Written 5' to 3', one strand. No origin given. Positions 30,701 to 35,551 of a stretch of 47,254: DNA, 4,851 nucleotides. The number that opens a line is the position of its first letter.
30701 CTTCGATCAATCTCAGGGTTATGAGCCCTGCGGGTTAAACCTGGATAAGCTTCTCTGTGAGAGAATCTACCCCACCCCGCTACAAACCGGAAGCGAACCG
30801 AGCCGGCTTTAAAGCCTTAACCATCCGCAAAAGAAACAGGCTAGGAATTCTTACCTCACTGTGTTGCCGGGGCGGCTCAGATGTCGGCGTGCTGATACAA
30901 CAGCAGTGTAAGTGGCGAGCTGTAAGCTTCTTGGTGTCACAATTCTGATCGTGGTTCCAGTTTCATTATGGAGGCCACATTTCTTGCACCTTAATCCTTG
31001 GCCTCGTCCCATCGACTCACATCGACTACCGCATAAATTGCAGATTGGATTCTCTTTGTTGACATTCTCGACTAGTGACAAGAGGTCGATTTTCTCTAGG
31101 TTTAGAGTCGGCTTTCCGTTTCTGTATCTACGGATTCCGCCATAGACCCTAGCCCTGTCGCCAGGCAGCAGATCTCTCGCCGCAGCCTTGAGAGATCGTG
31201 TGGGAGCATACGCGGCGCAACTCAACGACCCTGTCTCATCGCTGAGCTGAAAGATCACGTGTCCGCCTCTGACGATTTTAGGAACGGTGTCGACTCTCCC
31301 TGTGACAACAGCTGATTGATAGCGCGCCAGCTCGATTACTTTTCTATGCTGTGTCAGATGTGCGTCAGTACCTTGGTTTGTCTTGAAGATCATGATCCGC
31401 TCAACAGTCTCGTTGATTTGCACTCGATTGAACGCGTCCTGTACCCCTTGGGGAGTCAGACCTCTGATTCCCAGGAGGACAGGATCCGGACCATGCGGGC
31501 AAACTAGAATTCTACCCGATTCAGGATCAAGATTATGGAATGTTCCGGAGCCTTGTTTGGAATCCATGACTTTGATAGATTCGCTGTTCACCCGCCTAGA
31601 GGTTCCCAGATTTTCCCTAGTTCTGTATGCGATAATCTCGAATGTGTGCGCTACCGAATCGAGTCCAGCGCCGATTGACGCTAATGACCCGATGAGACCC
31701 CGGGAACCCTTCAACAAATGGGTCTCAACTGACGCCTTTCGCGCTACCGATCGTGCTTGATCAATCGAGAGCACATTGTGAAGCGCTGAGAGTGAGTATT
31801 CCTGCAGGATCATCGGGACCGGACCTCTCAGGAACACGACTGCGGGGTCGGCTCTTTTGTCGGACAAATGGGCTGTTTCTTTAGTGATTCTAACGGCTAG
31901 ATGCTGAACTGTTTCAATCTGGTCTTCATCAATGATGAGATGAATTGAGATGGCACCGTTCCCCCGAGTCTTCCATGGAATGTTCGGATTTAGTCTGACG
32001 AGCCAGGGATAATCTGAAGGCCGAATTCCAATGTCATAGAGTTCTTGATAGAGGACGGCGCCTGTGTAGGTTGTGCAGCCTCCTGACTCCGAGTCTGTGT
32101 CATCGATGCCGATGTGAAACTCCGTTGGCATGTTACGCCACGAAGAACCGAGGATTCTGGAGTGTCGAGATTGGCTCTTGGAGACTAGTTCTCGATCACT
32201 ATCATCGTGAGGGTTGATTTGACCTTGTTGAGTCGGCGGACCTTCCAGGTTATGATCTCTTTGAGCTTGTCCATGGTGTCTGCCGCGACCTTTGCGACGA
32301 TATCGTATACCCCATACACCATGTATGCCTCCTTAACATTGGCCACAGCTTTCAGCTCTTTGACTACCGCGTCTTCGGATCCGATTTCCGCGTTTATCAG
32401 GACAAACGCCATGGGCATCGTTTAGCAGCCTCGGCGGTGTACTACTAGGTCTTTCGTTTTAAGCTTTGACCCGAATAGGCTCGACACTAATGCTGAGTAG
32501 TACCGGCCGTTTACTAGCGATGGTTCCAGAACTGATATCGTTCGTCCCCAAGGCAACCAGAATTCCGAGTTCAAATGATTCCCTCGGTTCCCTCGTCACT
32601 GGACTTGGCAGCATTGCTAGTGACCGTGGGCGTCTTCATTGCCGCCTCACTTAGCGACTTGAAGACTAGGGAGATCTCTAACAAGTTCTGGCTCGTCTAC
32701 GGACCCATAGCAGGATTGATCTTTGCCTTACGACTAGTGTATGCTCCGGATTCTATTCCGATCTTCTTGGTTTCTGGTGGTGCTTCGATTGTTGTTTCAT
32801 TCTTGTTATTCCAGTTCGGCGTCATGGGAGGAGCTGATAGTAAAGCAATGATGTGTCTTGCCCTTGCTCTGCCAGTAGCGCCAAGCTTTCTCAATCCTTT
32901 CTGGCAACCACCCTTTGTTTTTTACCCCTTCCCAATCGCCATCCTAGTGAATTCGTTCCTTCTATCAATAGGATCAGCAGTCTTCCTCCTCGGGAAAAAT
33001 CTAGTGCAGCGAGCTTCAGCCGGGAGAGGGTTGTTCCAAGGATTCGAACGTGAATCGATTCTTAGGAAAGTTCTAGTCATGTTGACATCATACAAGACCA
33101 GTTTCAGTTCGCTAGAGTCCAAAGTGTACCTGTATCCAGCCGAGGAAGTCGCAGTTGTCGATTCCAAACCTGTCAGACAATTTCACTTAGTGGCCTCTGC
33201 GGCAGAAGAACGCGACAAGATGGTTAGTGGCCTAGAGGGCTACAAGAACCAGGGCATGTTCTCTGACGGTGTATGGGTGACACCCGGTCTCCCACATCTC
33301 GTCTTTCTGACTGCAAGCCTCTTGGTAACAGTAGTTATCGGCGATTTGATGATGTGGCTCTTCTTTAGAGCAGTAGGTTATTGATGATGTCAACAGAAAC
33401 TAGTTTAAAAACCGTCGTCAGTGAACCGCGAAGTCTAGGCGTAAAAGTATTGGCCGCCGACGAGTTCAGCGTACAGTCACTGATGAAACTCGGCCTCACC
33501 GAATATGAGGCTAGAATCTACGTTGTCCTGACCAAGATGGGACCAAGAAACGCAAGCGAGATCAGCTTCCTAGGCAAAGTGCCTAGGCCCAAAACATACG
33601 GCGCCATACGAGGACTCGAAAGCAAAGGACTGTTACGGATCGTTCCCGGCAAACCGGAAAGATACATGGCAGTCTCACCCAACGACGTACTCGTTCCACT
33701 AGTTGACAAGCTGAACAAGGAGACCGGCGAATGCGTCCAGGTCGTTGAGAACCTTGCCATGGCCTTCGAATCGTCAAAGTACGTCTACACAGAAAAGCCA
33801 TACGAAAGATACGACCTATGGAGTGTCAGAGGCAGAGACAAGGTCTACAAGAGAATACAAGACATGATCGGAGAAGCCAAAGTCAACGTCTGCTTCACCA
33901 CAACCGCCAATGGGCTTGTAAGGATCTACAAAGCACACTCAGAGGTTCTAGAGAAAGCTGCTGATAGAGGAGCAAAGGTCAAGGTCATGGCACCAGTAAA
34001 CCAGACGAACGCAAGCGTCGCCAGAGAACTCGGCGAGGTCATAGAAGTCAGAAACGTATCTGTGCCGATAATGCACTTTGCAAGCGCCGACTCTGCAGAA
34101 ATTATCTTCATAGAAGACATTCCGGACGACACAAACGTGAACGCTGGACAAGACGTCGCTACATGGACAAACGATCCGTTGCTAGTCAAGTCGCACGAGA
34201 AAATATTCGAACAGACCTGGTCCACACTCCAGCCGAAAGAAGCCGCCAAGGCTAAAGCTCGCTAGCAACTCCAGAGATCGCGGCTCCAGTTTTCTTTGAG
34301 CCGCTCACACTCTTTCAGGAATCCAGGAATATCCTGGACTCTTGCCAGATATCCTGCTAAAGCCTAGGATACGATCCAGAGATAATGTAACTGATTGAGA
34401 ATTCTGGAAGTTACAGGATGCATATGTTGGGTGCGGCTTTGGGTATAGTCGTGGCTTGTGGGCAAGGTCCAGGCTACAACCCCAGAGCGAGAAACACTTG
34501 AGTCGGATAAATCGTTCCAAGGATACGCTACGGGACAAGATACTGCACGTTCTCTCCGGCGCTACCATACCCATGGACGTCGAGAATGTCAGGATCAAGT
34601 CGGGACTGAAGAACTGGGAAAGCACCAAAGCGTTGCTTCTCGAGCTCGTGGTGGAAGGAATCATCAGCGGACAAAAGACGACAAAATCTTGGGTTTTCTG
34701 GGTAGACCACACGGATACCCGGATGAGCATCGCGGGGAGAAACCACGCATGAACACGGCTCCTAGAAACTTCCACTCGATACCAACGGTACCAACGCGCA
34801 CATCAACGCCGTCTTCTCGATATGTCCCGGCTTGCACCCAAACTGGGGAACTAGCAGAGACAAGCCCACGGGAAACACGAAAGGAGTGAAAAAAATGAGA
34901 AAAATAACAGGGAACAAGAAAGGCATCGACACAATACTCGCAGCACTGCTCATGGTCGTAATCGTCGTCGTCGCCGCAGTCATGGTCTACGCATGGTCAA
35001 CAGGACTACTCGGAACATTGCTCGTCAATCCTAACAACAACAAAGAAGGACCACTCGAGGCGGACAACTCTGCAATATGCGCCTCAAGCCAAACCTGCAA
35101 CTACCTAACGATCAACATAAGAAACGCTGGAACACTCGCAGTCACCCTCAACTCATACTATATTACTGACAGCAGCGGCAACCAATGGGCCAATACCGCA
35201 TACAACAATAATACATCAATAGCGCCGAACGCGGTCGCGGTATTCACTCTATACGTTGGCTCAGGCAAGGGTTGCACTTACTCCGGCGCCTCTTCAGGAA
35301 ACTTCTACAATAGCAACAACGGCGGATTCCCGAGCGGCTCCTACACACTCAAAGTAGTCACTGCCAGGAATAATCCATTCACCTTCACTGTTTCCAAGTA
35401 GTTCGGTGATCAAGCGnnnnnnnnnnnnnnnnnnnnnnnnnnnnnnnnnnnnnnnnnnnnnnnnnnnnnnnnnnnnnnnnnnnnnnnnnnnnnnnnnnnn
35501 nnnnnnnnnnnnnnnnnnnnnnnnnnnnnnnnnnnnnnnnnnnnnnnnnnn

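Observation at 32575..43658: Type IV filament locus with archaellum-like gene order but pilin-like subunits, a two-gene KaiC-like module and a two-gene platform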

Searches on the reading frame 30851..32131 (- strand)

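Call 4: search_protein_families(library=pfam, proteins=[window:30851-32131:-], max_evalue=0.01)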
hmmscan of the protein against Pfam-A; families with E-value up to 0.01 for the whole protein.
window:30851-32131:- (426 aa): 5 families
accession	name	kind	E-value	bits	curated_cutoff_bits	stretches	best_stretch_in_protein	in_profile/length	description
PF08489.16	TiaS_FLD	-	4.7e-34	117.4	21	1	144-258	2-116/116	TiaS FLD domain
PF22641.2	TiaS_TCKD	-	8.7e-21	75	27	1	7-137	2-151/156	TiaS TCKD domain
PF23783.1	Zn_ribbon_TiaS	-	7.6e-11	42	27.3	1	361-402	1-40/41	TiaS C-terminal zinc ribbon domain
PF01336.31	tRNA_anti-codon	-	1.9e-09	37.8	27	1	275-351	2-75/75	OB-fold nucleic acid binding domain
PF13742.12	tRNA_anti_2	-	0.0052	17.4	27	1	270-348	17-94/95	OB-fold nucleic acid binding domain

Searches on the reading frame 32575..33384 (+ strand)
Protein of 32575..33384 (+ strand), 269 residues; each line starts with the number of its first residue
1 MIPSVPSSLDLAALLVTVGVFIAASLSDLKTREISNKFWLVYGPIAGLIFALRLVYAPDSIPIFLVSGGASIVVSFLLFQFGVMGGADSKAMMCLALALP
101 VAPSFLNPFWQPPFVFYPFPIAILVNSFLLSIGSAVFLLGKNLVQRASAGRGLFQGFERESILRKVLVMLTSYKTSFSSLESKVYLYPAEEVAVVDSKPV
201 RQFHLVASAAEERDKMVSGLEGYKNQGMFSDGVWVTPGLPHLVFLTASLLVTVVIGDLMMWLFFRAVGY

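Call 3: search_protein_families(library=pfam, proteins=[window:32575-33384:+], max_evalue=0.01)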
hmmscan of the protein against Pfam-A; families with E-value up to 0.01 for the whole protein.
window:32575-33384:+ (269 aa): 2 families
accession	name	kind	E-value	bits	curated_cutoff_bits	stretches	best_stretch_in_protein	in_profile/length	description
PF06847.16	Arc_PepC_II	-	1e-16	61.7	29.9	1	165-258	2-93/93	Archaeal Peptidase A24 C-terminus Type II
PF01478.23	Peptidase_A24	-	2.3e-13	50.9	26.5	1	16-129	2-98/104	Type IV leader peptidase family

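Call 5: search_protein_families(library=ncbifam, proteins=[window:32575-33384:+], max_evalue=0.01)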
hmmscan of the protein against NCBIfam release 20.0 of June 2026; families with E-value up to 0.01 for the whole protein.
window:32575-33384:+ (269 aa): 1 family
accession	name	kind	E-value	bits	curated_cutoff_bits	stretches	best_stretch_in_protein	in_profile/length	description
NF040695.1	FlaK_Arch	equivalog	6.5e-16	58.6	330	1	18-264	8-228/230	preflagellin peptidase FlaK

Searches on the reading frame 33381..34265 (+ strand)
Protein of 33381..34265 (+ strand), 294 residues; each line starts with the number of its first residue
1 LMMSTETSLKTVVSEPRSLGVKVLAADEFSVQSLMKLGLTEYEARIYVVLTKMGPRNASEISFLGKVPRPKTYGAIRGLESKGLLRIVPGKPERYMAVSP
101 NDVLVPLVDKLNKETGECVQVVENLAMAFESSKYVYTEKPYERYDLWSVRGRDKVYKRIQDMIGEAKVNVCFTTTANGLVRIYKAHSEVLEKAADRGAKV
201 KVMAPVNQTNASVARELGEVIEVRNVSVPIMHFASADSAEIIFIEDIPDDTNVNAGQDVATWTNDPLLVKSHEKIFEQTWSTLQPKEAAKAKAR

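Call 3: search_protein_families(library=pfam, proteins=[window:33381-34265:+], max_evalue=0.01)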
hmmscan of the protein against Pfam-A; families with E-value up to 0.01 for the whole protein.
window:33381-34265:+ (294 aa): 2 families
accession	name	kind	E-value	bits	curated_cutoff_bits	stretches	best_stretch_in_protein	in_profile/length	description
PF01978.25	TrmB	-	1e-18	67.3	25.6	1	34-100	1-67/68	Sugar-specific transcriptional regulator TrmB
PF11495.14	Regulator_TrmB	-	3.5e-08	33.4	22.2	1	146-281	2-130/233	Archaeal transcriptional regulator TrmB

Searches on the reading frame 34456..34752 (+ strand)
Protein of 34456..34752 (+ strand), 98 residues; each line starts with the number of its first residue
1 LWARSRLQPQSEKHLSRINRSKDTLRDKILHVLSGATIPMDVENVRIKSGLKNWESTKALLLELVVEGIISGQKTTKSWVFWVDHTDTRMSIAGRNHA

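Call 3: search_protein_families(library=pfam, proteins=[window:34456-34752:+], max_evalue=0.01)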
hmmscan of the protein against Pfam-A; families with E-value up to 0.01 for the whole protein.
window:34456-34752:+ (98 aa): 0 families

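Call 65: search_protein_families(library=pfam, proteins=[window:34456-34752:+], max_evalue=1)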
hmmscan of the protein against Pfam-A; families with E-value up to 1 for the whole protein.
window:34456-34752:+ (98 aa): 0 families

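Call 66: search_solved_structures(query=window:34456-34752:+, max_evalue=10)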
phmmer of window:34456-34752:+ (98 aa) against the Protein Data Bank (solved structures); distinct sequences matched with E-value up to 10: 1.
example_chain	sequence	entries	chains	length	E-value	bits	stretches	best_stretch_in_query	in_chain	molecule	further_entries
9rla_3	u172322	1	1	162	0.87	13.2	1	13-59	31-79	Proteasome maturation factor UMP1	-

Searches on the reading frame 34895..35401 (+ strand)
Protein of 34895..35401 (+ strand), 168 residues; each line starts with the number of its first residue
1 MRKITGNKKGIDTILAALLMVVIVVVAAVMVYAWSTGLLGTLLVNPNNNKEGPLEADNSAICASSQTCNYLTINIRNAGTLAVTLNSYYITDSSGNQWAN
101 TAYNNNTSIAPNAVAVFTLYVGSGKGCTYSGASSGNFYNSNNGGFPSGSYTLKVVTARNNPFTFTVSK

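Call 3: search_protein_families(library=pfam, proteins=[window:34895-35401:+], max_evalue=0.01)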
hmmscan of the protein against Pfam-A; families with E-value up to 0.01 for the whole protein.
window:34895-35401:+ (168 aa): 1 family
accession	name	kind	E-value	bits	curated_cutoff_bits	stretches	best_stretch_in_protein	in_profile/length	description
PF00932.25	LTD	-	0.0009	20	34.3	1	71-130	23-74/109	Lamin Tail Domain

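Call 5: search_protein_families(library=ncbifam, proteins=[window:34895-35401:+], max_evalue=0.01)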
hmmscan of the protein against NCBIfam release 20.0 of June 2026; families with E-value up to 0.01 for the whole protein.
window:34895-35401:+ (168 aa): 2 families
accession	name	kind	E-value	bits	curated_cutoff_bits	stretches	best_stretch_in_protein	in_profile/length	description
NF046073.1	UpsA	equivalog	4.9e-11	42.9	130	1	8-115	1-98/136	pilin subunit UpsA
TIGR02537.2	arch_flag_Nterm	domain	0.00016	21.1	20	1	14-38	8-32/33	archaellin/type IV pilin N-terminal domain-containing protein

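Call 34: find_homologous_proteins(query=window:34895-35401:+, max_evalue=0.001)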
Query window:34895-35401:+ (168 aa): 917 proteins with E <= 0.001 among 1086 candidates; the best 120 are listed.
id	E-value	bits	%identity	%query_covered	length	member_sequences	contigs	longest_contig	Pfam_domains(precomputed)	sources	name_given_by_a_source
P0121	1.2e-101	355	100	100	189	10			-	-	-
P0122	2.4e-76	273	78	100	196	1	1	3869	-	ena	-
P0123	8.1e-75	268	78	100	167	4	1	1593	-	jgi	jgi:hypothetical protein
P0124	8.5e-74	265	75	100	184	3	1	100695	-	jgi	jgi:hypothetical protein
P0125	1.4e-71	258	77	100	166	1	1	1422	-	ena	-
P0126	2.1e-70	254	76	100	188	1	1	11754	-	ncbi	-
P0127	8.6e-68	245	73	100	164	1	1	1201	-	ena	-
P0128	1.5e-57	212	65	100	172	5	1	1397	-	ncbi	-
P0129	1.1e-54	203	65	100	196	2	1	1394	-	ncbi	-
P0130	5.8e-54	200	65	100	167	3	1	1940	-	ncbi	-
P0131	6.8e-54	200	64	100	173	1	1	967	-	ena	-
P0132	1.5e-52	196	63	100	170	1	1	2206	-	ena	-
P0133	4.8e-52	194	65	100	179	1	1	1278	-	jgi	jgi:FlaG/FlaF family flagellin (archaellin)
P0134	4.6e-51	191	63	100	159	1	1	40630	-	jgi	jgi:hypothetical protein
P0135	5.0e-51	191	62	100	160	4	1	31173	-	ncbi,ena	-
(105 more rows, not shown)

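Call 41: predict_structure(alignment_id=A1)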
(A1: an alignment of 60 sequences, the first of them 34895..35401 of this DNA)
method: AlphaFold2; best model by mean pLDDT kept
length: 168 residues; sequences in the alignment: 60
mean_pLDDT: 82.6   pTM: 0.63
mean pLDDT of the five models: 82.6, 82.5, 80.8, 78.9, 76.5
residues with pLDDT >= 90: 68; 70-90: 67; 50-70: 28; < 50: 5
segments of 3 or more residues with pLDDT < 50: 1-3
pLDDT, mean of each block of 10 residues (from residue 1): 53 85 91 69 54 84 75 91 93 93 89 92 90 80 84 91 91
secondary structure, 60 per line:
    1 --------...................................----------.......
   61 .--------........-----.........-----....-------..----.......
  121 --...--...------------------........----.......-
elements in order: H9-43 E54-61 E70-77 E83-91 E97-100 E114-120 E128-130 E149-156 E161-167

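Call 44: fold_search(model_id=the predicted structure, library=pdb)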
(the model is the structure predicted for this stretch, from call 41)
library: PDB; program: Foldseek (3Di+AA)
matches with E <= 10: 1104; with E <= 0.001: 16
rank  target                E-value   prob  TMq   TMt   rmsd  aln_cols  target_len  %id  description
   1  8fk7_A                2.3e-07  1.00  0.46  0.56   6.9       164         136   20  Structure of the Pyrobaculum calidifontis flagellar-like archaeal type IV pilus (released 2023-06-28)
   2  1tza_A                5.6e-05  1.00  0.32  0.39   6.5       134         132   18  X-ray structure of Northeast Structural Genomics Consortium target SoR45 (released 2004-07-27)
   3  1tza_B                1.6e-04  1.00  0.34  0.41   5.9       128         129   17  X-ray structure of Northeast Structural Genomics Consortium target SoR45 (released 2004-07-27)
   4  5tuh_B                1.8e-04  1.00  0.44  0.68   3.8       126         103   13  Archaellum periplasmic stator protein FlaG from Sulfolobus acidocaldarius (released 2018-01-10)
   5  5tfy_A                2.2e-04  1.00  0.50  0.51   6.4       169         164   14  The archaeal flagellum of Methanospirillum hungatei strain JF1. (released 2016-12-07)
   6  5z1l_A                2.7e-04  1.00  0.45  0.39   8.7       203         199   14  Cryo-EM structure of Methanoccus maripaludis archaellum (released 2019-02-13)
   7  5tug_A                3.1e-04  1.00  0.44  0.61   5.9       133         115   13  Archaellum periplasmic stator protein complex FlaF and FlaG from Sulfolobus acidocaldarius (released 2018-01-10)
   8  6pbk_A                3.1e-04  1.00  0.44  0.61   5.9       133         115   12  Archaellum periplasmic stator protein complex FlaF and FlaG from Sulfolobus acidocaldarius (released 2019-11-20)
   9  9eq7_J                3.6e-04  1.00  0.44  0.42   7.9       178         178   11  Halobacterium salinarum archaellum filament (released 2024-07-17)
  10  9eq7_L                5.0e-04  1.00  0.49  0.46   7.0       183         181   10  Halobacterium salinarum archaellum filament (released 2024-07-17)
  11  1xvs_A                5.3e-04  1.00  0.36  0.45   5.6       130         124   12  Crystal structure of apaG Protein from Vibrio cholerae (released 2004-12-14)
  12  9eq7_E                5.9e-04  1.00  0.46  0.44   7.6       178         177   10  Halobacterium salinarum archaellum filament (released 2024-07-17)
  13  9eq7_B                6.2e-04  1.00  0.46  0.44   7.7       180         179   10  Halobacterium salinarum archaellum filament (released 2024-07-17)
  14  7ofq_B                6.9e-04  1.00  0.47  0.39   7.6       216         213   17  The archaellum of Methanocaldococcus villosus (released 2022-01-19)
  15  5tuh_A                8.1e-04  1.00  0.47  0.70   3.8       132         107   13  Archaellum periplasmic stator protein FlaG from Sulfolobus acidocaldarius (released 2018-01-10)
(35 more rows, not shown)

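Call 49: search_solved_structures(query=A1, max_evalue=10)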
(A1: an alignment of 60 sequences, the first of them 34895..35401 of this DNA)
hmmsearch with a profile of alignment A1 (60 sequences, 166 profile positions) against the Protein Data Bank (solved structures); distinct sequences matched with E-value up to 10: 8.
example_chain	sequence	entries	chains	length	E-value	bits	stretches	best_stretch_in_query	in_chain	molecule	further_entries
8fk7_A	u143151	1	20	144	4.9e-11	46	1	10-118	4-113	Flagellin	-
5kyh_A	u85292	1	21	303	0.026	17.6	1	17-61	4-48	Iho670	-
8q30_A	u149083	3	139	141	0.094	15.8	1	19-120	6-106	DUF4352 domain-containing protein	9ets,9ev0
9g11_A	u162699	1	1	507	0.21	14.6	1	22-46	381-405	Sugar transport protein 6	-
9vnu_A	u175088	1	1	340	0.38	13.8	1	40-150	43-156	Phosphoribosylformylglycinamidine cyclo-ligase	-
3j1r_A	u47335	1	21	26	0.49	13.4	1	16-38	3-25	archaeal adhesion filament core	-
1cli_A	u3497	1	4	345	0.83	12.7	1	40-150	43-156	PROTEIN (PHOSPHORIBOSYL-AMINOIMIDAZOLE SYNTHETASE)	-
9jzw_A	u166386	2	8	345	0.83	12.7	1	40-150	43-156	Phosphoribosylformylglycinamidine cyclo-ligase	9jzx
